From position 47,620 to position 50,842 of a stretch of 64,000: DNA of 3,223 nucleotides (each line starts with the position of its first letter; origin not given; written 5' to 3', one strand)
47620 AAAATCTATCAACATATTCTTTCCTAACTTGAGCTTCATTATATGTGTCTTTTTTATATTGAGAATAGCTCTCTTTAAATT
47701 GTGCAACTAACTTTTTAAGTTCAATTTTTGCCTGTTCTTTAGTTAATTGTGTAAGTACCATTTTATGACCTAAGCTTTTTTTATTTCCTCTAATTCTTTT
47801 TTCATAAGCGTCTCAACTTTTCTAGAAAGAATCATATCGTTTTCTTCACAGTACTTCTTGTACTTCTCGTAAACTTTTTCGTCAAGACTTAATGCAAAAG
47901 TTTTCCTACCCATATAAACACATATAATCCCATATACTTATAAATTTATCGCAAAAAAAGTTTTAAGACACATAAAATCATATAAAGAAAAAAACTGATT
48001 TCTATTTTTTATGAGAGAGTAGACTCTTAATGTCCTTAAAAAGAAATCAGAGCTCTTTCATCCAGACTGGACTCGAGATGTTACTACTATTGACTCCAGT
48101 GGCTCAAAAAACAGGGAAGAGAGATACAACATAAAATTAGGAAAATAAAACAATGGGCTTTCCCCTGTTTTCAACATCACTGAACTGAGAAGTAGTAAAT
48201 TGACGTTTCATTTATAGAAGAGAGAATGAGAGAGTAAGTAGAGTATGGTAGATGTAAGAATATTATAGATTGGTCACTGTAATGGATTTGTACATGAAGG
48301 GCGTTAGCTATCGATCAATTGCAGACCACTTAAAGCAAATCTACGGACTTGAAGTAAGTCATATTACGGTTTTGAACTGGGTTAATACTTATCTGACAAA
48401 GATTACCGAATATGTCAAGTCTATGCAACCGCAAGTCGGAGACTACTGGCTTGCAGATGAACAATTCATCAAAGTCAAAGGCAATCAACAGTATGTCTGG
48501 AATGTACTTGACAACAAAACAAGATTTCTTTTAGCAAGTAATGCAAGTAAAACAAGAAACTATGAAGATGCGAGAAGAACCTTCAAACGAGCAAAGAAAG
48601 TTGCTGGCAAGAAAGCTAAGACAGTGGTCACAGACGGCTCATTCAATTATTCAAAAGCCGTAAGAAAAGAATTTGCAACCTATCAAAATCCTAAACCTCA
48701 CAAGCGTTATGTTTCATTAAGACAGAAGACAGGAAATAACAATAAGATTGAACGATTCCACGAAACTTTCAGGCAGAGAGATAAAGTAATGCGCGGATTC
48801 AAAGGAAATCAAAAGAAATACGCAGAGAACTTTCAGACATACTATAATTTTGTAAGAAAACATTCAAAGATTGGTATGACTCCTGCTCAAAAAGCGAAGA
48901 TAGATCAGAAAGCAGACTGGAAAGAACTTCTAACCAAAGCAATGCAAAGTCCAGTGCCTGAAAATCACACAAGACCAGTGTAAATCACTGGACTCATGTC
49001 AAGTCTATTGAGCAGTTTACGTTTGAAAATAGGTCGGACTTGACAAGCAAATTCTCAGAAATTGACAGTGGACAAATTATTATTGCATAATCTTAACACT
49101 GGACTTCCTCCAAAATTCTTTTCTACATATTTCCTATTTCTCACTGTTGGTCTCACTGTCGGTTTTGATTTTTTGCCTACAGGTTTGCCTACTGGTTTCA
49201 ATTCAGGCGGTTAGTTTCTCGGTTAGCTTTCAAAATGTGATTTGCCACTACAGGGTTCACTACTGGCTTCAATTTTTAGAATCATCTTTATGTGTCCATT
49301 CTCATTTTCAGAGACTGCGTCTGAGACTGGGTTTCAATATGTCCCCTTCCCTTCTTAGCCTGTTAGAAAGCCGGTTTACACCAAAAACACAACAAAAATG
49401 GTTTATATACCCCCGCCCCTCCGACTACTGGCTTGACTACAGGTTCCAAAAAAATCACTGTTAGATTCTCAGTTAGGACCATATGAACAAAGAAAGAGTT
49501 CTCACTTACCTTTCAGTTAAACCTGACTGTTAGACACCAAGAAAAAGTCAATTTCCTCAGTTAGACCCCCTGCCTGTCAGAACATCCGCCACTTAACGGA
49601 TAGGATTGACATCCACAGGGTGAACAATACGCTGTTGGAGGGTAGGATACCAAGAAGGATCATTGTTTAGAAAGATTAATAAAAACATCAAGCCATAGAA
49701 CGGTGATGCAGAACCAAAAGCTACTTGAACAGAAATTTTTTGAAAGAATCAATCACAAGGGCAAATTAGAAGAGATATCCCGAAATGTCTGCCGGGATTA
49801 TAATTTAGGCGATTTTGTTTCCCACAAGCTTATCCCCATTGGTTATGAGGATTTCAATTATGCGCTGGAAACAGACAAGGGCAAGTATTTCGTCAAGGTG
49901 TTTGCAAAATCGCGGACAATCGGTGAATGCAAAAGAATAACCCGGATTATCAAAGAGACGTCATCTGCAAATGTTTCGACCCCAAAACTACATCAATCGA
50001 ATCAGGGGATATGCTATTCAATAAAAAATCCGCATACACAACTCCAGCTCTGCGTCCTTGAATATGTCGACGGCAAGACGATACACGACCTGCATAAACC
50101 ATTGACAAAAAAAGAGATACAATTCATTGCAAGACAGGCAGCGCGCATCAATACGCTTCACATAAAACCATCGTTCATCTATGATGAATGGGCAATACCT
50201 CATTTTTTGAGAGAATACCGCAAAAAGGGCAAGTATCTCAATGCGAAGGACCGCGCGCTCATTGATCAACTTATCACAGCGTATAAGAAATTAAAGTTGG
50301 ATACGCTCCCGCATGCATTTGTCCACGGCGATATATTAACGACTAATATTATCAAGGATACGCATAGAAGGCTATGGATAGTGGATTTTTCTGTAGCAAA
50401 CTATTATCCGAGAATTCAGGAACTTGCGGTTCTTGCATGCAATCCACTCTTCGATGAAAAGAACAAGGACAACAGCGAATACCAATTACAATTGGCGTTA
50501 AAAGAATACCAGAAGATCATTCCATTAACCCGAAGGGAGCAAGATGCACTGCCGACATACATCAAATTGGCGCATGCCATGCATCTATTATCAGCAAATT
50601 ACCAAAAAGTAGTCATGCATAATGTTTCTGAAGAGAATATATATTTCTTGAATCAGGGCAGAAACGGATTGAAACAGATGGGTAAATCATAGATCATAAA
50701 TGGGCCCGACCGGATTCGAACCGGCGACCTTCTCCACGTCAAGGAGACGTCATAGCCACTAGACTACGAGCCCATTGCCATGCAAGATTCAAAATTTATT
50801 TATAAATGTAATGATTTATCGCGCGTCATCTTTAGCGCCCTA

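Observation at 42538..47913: Low-GC defence island: RHH, MmeI-like Type IIG RM, small membrane protein, HTH-ImmA/IrrE and DUF4411, as one co-directional operon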

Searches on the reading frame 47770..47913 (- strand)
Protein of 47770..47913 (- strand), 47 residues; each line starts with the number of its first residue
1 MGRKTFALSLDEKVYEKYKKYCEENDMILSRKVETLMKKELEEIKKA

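Call 3: search_protein_families(library=pfam, proteins=[window:47770-47913:-], max_evalue=0.01)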
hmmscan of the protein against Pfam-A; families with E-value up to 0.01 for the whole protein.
window:47770-47913:- (47 aa): 2 families
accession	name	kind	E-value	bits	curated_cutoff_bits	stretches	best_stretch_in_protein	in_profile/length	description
PF19891.5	DUF6364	-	0.00026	21.8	27.3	1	7-42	6-39/70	Family of unknown function (DUF6364)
PF03288.22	Pox_D5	-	0.0039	18.1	21.4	1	13-44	26-56/86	Poxvirus D5 protein-like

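Call 4: search_protein_families(library=padloc, proteins=[window:47770-47913:-], max_evalue=0.01)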
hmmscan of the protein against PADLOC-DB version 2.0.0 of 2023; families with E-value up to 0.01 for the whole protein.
window:47770-47913:- (47 aa): 0 families

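Call 5: search_protein_families(library=ncbifam, proteins=[window:47770-47913:-], max_evalue=0.01)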
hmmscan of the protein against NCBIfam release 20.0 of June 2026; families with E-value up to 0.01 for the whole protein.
window:47770-47913:- (47 aa): 0 families

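Call 63: find_homologous_proteins(query=window:47770-47913:-, max_evalue=0.001)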
Query window:47770-47913:- (47 aa): 40 proteins with E <= 0.001 among 40 candidates.
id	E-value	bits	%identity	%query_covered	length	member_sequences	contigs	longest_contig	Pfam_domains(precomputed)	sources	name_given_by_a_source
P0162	7.2e-20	86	91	100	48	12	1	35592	-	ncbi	ncbi:MAG: hypothetical protein V1735_00225 [Nanoarchaeota archaeon]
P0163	6.7e-19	83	91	100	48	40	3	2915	-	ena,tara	tara:strand:+ start:1176 stop:1322 length:147 start_codon:yes stop_codon:yes gene_type:complete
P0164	1.2e-18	82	95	91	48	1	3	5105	-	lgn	-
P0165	1.3e-18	82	91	98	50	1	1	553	-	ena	-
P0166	1.5e-18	82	95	91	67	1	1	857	-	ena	-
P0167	1.9e-18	81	95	91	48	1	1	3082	-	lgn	-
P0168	2.0e-18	81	85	100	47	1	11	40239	-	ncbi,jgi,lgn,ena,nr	ncbi:MAG TPA: hypothetical protein VJI75_02830 [Candidatus Nanoarchaeia archaeon]|nr:hypothetical pr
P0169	1.4e-17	79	91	91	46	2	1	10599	-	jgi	-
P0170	1.9e-17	78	91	91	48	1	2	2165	-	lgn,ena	-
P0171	4.0e-17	77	88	89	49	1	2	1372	-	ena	-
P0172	4.4e-17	77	85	98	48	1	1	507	-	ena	-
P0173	2.8e-16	75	83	100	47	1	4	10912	-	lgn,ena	-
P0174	3.7e-16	74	83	98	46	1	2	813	-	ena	-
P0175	7.5e-16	73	80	98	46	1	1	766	-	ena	-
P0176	1.9e-15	72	78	98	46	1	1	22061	-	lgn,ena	-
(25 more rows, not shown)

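Call 66: search_solved_structures(query=A2, max_evalue=10, show_alignments=2)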
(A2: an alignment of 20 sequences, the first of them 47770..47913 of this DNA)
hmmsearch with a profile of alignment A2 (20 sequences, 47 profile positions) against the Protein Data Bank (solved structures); distinct sequences matched with E-value up to 10: 2.
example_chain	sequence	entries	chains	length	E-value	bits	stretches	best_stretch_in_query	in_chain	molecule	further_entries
2kel_A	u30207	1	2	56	0.011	19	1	8-45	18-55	Uncharacterized protein 56B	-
8zjr_M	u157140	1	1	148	0.6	13.5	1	12-23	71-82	DNA-binding protein RFX5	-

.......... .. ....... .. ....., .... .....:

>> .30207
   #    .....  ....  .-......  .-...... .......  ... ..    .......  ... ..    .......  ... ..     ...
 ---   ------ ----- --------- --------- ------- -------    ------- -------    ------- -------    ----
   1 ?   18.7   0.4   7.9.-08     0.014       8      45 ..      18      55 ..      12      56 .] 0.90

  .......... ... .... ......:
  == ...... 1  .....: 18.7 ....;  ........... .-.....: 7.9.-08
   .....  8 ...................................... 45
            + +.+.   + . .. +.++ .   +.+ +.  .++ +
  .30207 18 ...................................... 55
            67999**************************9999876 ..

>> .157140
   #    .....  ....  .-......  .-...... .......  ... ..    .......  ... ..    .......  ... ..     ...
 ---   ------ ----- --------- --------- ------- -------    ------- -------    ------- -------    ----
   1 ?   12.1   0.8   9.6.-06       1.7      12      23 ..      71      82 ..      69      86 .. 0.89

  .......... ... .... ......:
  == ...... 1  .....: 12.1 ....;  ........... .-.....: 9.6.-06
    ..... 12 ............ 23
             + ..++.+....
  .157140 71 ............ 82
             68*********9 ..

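Call 67: search_protein_families(library=pfam, alignment_id=A2, max_evalue=1)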
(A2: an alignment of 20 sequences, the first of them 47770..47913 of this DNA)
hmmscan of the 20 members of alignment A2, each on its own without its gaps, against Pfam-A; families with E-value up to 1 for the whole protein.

A. member 1, window:47770-47913:- (47 aa): 4 families
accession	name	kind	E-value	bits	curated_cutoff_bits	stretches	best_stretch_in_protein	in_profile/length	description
PF19891.5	DUF6364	-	0.00026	21.8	27.3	1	7-42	6-39/70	Family of unknown function (DUF6364)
PF03288.22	Pox_D5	-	0.0039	18.1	21.4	1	13-44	26-56/86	Poxvirus D5 protein-like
PF04222.17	DUF416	-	0.052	13.6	23.7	1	4-37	15-48/188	Protein of unknown function (DUF416)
PF07362.18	CcdA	-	0.067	14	22.4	1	3-46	1-40/71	Post-segregation antitoxin CcdA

B. families by the number of members that match (of 20 scanned): 11 families
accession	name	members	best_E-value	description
PF19891.5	DUF6364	20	6e-05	Family of unknown function (DUF6364)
PF07362.18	CcdA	10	0.012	Post-segregation antitoxin CcdA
PF03288.22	Pox_D5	8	0.00041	Poxvirus D5 protein-like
PF04222.17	DUF416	4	0.052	Protein of unknown function (DUF416)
PF08727.16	P3A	2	0.043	Poliovirus 3A protein like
PF20714.3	HTH_64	1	0.0085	DpiA-like helix-turn-helix domain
PF14434.11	Imm6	1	0.054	Immunity protein Imm6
PF10723.15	RepB-RCR_reg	1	0.056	Replication regulatory protein RepB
PF17107.11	SesA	1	0.082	N-terminal domain on NACHT_NTPase and P-loop NTPases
PF07526.16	POX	1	0.097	Associated with HOX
PF14981.11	FAM165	1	0.62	FAM165 family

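Call 81: predict_structure(alignment_id=A3)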
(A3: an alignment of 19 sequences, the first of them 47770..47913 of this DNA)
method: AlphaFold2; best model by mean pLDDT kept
length: 47 residues; sequences in the alignment: 19
mean_pLDDT: 70.6   pTM: 0.39
mean pLDDT of the five models: 70.6, 69.0, 65.3, 64.8, 63.9
residues with pLDDT >= 90: 0; 70-90: 31; 50-70: 13; < 50: 3
segments of 3 or more residues with pLDDT < 50: none
pLDDT, mean of each block of 10 residues (from residue 1): 53 76 79 76 69
secondary structure, 60 per line:
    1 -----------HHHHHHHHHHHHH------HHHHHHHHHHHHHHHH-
elements in order: H12-24 H31-46

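Call 102: search_protein_families(library=phrogs, proteins=[window:47770-47913:-], max_evalue=0.01)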
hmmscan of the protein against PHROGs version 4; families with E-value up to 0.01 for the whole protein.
window:47770-47913:- (47 aa): 4 families
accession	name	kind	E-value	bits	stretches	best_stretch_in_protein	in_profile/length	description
phrog_3180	-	transcription regulation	1.9e-07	31.9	1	1-46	3-48/50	Arc-like repressor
phrog_582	-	transcription regulation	0.00053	21.3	1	3-46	57-100/105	Arc-like repressor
phrog_24852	-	unknown function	0.0054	17.8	1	1-43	4-46/74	-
phrog_33224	-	unknown function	0.0059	17.7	1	8-44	24-60/159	-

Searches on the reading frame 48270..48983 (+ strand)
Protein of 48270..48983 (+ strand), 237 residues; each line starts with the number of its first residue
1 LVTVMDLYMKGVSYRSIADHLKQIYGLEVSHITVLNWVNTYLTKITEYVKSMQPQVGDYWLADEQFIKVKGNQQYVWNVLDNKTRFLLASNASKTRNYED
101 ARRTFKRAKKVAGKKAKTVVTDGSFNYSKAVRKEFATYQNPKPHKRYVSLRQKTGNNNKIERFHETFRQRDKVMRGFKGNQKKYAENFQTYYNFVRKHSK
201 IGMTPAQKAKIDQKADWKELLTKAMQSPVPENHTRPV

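Call 3: search_protein_families(library=pfam, proteins=[window:48270-48983:+], max_evalue=0.01)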
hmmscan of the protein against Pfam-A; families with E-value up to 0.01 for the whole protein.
window:48270-48983:+ (237 aa): 4 families
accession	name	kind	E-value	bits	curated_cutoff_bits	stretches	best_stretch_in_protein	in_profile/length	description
PF13610.12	DDE_Tnp_IS240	-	2.3e-19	70.3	27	1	59-185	3-126/139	DDE domain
PF00665.32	rve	-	6.6e-06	26.8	32.6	1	55-132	3-84/102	Integrase core domain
PF13683.12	rve_3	-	1.8e-05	24.8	26.5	1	155-204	14-65/67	Integrase core domain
PF00872.24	Transposase_mut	-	0.00014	21.3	21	1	3-74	106-177/379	Transposase, Mutator family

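Call 5: search_protein_families(library=ncbifam, proteins=[window:48270-48983:+], max_evalue=0.01)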
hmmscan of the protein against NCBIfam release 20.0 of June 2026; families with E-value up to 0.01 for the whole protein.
window:48270-48983:+ (237 aa): 6 families
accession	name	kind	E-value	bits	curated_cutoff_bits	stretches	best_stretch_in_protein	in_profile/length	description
NF033587.1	transpos_IS6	equivalog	5.6e-35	120.9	125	1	2-196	12-202/202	IS6 family transposase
NF033543.2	transpos_IS256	equivalog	2.6e-12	46.4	150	1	3-136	67-207/338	IS256 family transposase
NF033516.0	transpos_IS3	equivalog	2.5e-09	36.8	160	1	55-207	214-367/369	IS3 family transposase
NF033558.1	transpos_IS1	equivalog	6.5e-07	29.5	100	1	4-170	48-192/199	IS1 family transposase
NF041731.2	transpos_ISH6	equivalog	3.6e-06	26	240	1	12-140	128-257/414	ISH6 family transposase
NF033588.1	transpos_ISC774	exception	0.00052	19.6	200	1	26-129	31-134/195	IS6 family transposase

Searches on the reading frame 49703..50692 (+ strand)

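Call 3: search_protein_families(library=pfam, proteins=[window:49703-50692:+], max_evalue=0.01)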
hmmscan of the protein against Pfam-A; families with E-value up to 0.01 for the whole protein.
window:49703-50692:+ (329 aa): 4 families
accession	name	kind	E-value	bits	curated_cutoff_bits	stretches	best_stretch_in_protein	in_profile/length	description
PF01636.29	APH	-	5.8e-18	66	23.2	1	42-247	3-211/239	Phosphotransferase enzyme family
PF01633.27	Choline_kinase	-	0.00022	21.1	29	1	120-256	71-215/300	Choline/ethanolamine kinase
PF00069.31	Pkinase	-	0.001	19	31.7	0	204-240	117-153/263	Protein kinase domain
PF03109.22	ABC1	-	0.0099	15.5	22.9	0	200-238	182-220/244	ABC1 atypical kinase-like domain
